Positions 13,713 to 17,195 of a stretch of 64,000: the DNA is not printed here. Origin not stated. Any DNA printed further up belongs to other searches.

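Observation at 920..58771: One co-directional, translationally coupled tetronate + modular PKS gene string (~58 kb, 13 genes)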

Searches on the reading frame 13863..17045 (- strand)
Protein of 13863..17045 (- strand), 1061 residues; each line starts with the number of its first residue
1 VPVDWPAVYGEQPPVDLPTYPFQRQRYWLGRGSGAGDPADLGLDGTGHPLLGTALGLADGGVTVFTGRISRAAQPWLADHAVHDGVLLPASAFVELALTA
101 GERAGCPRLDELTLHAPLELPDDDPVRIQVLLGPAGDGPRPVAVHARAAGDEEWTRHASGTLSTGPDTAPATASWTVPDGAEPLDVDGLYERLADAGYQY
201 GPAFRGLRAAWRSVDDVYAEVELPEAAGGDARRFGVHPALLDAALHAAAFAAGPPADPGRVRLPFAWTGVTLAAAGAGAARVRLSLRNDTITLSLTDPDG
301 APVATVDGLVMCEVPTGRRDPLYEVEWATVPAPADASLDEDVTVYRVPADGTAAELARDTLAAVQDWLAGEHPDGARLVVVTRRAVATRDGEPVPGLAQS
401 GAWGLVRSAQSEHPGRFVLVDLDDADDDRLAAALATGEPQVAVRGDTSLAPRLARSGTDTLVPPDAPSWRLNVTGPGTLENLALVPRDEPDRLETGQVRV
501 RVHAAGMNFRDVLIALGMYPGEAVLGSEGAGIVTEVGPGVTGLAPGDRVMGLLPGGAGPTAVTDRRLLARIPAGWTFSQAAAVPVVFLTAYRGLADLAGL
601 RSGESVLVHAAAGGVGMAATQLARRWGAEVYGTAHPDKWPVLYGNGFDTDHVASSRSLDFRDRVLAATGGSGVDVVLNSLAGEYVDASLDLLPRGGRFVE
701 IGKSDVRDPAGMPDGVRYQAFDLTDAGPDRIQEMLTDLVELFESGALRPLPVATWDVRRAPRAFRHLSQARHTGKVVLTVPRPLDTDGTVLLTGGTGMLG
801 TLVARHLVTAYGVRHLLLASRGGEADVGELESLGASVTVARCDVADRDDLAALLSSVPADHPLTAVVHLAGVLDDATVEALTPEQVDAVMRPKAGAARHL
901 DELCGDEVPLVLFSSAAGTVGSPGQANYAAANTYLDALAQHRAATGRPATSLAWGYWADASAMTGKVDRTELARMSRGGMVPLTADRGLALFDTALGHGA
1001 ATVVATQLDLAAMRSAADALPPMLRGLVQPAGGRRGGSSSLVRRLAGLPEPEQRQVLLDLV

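Call 9: search_protein_families(library=pfam, proteins=[window:13863-17045:-], max_evalue=0.001)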
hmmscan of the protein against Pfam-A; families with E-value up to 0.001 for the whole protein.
window:13863-17045:- (1061 aa): 10 families
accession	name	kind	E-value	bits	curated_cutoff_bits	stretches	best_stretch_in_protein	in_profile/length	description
PF08659.16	KR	-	4.3e-52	177.1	22.6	1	788-959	1-180/180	KR domain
PF21089.3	PKS_DH_N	-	6.5e-29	100.3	27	1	48-147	1-103/103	Polyketide synthase dehydratase domain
PF14765.12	PS-DH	-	4.6e-27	95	23.7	1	176-315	9-160/166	Polyketide synthase dehydratase N-terminal domain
PF13602.12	ADH_zinc_N_2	-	1.7e-25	90.9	27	1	649-778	3-134/134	Zinc-binding dehydrogenase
PF22953.2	SpnB_Rossmann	-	3.6e-18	66.8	27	1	345-452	58-169/170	Polyketide synthase extender module SpnB, Rossmann fold domain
PF00107.32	ADH_zinc_N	-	8.3e-15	55.3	31.8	1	614-708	1-95/129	Zinc-binding dehydrogenase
PF08240.17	ADH_N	-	4.7e-13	49.7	23.5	1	495-550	2-61/104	Alcohol dehydrogenase GroES-like domain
PF00106.31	adh_short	-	1e-09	38.6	26.6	1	789-940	2-161/195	short chain dehydrogenase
PF01370.27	Epimerase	-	9.2e-07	28.9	20.9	1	790-925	1-124/240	NAD dependent epimerase/dehydratase family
PF13561.12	adh_short_C2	-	1.2e-05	25.4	27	1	824-944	33-159/236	Enoyl-(Acyl carrier protein) reductase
